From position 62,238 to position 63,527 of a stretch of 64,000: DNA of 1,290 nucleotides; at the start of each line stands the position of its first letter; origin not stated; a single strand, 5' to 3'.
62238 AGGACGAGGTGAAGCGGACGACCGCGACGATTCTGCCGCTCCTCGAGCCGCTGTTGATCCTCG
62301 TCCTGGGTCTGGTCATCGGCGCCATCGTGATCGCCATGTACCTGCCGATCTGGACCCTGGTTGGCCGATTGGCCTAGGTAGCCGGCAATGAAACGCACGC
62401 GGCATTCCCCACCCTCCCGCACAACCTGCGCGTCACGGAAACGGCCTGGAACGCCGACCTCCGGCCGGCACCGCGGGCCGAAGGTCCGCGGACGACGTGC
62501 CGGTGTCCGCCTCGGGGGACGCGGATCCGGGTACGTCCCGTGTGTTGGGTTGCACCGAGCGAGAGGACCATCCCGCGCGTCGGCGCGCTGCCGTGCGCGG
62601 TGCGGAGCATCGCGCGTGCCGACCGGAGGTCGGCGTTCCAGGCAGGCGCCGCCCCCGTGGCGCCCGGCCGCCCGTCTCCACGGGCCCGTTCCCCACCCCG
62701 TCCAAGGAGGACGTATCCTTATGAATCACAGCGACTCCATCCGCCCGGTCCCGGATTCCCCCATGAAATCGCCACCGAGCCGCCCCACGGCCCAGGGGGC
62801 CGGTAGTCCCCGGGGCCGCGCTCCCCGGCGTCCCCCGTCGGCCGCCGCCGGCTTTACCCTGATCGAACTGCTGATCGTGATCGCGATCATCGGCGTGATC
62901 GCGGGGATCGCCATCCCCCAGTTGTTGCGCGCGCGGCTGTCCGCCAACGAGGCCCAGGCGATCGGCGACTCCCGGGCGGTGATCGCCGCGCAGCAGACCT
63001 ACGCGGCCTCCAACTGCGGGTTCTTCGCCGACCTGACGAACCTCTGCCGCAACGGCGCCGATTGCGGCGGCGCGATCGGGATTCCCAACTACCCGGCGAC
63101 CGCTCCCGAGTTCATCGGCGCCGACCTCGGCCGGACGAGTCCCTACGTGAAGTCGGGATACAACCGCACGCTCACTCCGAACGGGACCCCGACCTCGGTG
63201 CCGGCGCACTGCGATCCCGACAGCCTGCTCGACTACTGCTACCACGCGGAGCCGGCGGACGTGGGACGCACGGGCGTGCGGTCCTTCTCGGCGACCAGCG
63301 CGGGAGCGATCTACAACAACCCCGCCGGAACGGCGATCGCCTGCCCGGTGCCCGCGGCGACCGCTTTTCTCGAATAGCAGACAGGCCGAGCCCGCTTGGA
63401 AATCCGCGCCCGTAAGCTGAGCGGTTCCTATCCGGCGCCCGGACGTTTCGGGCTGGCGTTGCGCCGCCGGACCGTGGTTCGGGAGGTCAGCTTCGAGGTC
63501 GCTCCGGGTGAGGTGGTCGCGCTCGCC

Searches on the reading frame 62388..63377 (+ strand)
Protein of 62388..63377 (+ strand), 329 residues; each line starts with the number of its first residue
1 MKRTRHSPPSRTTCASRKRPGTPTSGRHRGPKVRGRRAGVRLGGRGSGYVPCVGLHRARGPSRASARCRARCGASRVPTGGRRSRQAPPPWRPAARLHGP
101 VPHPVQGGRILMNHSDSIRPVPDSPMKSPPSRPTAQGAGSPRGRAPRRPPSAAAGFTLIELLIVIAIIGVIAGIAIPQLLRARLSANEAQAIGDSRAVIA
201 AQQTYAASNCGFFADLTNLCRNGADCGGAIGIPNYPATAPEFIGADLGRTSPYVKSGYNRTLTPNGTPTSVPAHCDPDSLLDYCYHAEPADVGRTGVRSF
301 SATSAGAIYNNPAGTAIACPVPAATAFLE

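Call 90: search_protein_families(library=pfam, proteins=[window:62388-63377:+], max_evalue=0.00001)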
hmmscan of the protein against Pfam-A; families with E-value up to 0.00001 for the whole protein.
window:62388-63377:+ (329 aa): 1 family
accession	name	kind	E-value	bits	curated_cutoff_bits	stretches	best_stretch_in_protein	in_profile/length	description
PF07963.17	N_methyl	-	2e-07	30.8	21.2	1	153-176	4-27/27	Prokaryotic N-terminal methylation motif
